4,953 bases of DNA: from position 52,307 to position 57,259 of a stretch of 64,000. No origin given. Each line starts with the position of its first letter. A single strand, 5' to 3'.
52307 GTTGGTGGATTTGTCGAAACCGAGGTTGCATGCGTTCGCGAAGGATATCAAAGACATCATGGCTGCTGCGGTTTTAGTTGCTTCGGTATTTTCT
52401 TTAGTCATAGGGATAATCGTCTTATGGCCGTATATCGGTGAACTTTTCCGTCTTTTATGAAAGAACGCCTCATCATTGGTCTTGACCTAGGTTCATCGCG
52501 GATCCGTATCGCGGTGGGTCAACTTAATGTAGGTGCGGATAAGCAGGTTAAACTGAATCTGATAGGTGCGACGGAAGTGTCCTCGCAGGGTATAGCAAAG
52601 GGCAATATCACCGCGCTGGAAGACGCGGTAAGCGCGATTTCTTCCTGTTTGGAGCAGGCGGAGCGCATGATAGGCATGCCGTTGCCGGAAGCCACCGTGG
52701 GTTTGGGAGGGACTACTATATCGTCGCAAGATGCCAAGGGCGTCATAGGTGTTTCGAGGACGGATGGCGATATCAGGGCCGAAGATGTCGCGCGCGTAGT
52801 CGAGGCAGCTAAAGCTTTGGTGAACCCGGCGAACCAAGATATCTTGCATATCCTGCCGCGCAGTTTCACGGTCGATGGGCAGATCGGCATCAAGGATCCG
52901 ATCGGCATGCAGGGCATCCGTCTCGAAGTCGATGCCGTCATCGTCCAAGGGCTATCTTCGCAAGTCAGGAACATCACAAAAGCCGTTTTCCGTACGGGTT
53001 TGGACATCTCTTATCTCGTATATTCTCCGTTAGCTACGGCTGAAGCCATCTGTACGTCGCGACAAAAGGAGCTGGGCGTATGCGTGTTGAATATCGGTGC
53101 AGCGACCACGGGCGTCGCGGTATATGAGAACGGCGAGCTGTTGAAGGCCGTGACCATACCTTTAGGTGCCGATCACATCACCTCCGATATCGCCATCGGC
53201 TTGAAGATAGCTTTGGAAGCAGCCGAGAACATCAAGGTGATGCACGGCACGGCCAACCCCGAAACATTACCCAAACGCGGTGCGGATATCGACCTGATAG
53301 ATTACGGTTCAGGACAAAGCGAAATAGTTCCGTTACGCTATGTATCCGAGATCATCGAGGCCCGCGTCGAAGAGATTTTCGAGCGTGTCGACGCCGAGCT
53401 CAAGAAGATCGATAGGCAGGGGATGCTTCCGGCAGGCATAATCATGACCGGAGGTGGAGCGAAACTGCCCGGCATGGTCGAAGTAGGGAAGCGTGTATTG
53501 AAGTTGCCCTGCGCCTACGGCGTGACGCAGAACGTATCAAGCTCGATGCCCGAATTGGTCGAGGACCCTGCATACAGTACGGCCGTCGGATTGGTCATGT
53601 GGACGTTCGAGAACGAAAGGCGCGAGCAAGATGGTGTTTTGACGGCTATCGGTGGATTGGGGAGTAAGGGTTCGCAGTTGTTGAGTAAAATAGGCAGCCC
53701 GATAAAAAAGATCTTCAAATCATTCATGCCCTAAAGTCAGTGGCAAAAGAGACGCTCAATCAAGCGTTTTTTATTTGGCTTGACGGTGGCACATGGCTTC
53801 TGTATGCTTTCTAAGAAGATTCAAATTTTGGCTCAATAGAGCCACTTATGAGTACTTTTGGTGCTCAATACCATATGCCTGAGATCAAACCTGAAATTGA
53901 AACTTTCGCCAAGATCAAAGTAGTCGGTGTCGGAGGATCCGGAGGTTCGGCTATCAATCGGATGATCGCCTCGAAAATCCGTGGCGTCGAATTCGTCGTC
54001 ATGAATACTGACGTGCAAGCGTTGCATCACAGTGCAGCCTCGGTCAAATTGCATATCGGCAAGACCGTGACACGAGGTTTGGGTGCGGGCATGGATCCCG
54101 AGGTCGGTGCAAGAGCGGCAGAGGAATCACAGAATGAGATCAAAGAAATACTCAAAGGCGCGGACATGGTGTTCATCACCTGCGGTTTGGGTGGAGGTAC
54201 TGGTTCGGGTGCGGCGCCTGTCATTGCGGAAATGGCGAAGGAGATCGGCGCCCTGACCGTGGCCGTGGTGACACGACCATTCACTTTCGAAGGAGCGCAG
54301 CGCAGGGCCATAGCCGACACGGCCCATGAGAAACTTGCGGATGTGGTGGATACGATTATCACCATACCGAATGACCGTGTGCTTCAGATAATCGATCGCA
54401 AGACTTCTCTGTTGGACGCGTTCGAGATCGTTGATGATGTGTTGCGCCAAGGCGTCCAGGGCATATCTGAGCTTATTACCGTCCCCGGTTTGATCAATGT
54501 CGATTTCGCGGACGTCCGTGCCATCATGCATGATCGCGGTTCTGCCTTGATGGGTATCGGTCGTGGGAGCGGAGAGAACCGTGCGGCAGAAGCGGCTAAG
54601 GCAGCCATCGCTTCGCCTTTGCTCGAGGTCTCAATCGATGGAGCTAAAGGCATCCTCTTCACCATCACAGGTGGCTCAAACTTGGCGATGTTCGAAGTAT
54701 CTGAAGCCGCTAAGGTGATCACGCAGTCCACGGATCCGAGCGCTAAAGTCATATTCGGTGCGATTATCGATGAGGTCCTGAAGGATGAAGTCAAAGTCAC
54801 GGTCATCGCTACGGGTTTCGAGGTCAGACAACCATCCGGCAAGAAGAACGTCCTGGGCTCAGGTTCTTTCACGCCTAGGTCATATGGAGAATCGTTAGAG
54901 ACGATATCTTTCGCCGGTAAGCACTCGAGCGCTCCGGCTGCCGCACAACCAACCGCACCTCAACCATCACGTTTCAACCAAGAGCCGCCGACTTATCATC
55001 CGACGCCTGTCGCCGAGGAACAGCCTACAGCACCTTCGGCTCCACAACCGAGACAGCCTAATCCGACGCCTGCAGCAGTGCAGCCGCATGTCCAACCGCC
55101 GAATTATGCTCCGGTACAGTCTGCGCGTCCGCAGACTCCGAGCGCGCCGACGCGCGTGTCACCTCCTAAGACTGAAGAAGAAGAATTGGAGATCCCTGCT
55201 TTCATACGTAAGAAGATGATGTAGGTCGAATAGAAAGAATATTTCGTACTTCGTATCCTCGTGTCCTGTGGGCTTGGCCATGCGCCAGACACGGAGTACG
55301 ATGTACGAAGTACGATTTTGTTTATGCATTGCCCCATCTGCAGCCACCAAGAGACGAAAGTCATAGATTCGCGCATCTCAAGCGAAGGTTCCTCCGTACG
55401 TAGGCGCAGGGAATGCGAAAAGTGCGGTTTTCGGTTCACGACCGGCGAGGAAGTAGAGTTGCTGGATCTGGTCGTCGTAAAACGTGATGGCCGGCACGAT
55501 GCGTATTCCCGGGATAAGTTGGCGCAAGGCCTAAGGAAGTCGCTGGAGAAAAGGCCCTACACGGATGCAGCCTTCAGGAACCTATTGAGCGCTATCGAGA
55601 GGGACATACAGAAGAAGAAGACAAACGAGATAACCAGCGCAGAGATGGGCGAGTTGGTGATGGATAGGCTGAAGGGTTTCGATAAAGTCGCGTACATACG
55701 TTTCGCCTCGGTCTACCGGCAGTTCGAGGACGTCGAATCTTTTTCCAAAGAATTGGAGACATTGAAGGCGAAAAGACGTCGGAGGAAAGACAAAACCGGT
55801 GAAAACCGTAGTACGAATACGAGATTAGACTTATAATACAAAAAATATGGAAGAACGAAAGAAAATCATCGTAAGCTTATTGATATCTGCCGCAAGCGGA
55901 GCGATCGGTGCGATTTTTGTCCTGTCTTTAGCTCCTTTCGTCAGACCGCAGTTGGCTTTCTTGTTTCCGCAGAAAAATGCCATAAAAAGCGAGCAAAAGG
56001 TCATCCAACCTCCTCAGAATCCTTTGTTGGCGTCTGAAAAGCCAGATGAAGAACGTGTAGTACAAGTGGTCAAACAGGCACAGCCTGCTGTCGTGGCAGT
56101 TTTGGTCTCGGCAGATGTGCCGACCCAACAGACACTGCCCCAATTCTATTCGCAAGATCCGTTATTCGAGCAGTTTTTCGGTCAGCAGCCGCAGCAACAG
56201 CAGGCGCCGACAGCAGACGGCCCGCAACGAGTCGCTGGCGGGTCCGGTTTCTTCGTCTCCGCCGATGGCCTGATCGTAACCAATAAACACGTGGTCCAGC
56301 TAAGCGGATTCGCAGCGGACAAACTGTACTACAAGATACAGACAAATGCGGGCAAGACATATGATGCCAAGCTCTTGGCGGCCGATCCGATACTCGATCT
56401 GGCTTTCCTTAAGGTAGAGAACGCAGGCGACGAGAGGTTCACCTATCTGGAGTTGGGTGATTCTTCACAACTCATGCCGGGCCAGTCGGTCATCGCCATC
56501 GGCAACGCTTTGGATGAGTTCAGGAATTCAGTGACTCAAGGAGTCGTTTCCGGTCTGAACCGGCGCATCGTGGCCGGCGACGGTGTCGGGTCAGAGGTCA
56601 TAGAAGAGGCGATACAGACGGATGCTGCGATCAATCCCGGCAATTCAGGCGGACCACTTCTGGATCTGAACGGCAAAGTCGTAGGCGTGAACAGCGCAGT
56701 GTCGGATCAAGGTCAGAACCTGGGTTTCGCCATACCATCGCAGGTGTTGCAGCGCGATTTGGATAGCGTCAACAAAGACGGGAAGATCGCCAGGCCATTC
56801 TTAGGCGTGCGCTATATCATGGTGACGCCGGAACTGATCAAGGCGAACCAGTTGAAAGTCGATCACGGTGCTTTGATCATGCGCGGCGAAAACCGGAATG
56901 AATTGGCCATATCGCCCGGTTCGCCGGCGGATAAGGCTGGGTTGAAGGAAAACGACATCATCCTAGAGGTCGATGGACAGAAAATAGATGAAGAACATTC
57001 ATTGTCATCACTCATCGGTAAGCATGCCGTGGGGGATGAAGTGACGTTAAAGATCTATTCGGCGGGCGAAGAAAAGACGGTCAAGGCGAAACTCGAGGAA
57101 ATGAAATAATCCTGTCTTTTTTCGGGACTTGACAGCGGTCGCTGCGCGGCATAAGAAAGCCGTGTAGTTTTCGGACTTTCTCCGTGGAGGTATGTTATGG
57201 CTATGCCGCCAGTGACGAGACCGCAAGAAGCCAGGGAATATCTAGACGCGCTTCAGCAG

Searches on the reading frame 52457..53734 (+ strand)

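Call 27: search_protein_families(library=pfam, proteins=[window:52457-53734:+], max_evalue=0.001)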
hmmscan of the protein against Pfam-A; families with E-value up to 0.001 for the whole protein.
window:52457-53734:+ (425 aa): 4 families
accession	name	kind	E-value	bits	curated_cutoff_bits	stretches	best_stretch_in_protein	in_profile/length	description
PF14450.12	FtsA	-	1.4e-30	106.7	31.8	1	209-378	1-127/127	Cell division protein FtsA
PF02491.25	SHS2_FTSA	-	2.9e-24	85.7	25.4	1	85-163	1-78/79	SHS2 domain inserted in FTSA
PF06723.19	MreB_Mbl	-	1.6e-09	37.5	27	1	172-353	111-302/327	MreB/Mbl protein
PF11104.14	PilM_2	-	9.2e-07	28.5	27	0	198-263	172-237/340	Type IV pilus assembly protein PilM;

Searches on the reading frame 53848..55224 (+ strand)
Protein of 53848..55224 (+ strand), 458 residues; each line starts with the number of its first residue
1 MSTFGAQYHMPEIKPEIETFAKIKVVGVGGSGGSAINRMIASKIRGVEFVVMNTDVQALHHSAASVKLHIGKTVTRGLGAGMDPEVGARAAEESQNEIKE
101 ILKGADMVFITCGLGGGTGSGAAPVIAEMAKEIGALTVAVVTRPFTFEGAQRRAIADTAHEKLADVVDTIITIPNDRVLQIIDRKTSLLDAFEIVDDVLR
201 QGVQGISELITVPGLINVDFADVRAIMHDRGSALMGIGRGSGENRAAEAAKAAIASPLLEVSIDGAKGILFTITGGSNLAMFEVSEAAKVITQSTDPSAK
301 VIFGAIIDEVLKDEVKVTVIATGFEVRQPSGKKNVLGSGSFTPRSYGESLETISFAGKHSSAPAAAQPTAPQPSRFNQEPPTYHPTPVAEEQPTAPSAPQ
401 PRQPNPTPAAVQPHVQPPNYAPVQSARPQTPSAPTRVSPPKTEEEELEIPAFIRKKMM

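Call 27: search_protein_families(library=pfam, proteins=[window:53848-55224:+], max_evalue=0.001)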
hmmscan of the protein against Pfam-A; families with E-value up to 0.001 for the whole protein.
window:53848-55224:+ (458 aa): 3 families
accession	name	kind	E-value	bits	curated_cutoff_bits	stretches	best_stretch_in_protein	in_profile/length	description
PF00091.31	Tubulin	-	2.9e-47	161.9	33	1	22-183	1-190/190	Tubulin/FtsZ family, GTPase domain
PF12327.13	FtsZ_C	-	1.4e-34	118.7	27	1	231-325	1-95/95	FtsZ family, C-terminal domain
PF04055.27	Radical_SAM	-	0.0002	22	29.5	1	90-222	25-161/166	Radical SAM superfamily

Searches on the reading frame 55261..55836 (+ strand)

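Call 28: search_protein_families(library=pfam, proteins=[window:55261-55836:+], max_evalue=0.001)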
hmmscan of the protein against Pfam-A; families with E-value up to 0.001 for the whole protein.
window:55261-55836:+ (191 aa): 2 families
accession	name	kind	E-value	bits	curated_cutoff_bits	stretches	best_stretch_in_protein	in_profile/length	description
PF22811.2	Zn_ribbon_NrdR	-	1e-19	70.6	27.2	1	22-63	1-42/42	Transcriptional repressor NrdR-like, N-terminal domain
PF03477.21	ATP-cone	-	6.6e-19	68.7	25.8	1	71-157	2-87/88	ATP cone domain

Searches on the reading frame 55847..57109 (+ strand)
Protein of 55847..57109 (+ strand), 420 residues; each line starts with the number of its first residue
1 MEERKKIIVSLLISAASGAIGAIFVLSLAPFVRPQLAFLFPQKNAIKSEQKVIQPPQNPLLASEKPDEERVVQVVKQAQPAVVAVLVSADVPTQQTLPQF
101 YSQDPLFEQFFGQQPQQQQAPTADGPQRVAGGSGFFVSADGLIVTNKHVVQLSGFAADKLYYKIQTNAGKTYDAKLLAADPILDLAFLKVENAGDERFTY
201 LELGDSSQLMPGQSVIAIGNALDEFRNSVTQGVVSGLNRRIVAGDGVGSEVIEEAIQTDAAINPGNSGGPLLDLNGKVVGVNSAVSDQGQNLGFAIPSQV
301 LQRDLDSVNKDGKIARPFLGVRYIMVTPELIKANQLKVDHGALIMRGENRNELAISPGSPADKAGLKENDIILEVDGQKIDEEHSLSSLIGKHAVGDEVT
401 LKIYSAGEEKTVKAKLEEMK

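Call 28: search_protein_families(library=pfam, proteins=[window:55847-57109:+], max_evalue=0.001)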
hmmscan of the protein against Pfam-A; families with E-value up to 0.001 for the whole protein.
window:55847-57109:+ (420 aa): 7 families
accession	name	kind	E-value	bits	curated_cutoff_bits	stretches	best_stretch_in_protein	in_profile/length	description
PF13365.12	Trypsin_2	-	4.6e-35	121.9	27.6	1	132-281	1-144/144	Trypsin-like peptidase domain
PF00089.32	Trypsin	-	5e-17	62.9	20.6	1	133-300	28-215/220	Trypsin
PF13180.12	PDZ_2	-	2.5e-15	56.9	27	1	318-416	2-80/80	PDZ domain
PF17820.7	PDZ_6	-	4.2e-11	42.9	27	1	354-403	4-52/54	PDZ domain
PF00595.29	PDZ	-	9.3e-07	29.6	23.2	1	355-403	32-80/81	PDZ domain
PF10459.15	Peptidase_S46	-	2e-06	27.2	22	0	128-151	44-68/698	Peptidase S46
PF04495.20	GRASP55_65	-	0.00043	21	27.7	0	353-412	48-107/138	GRASP55/65 PDZ-like domain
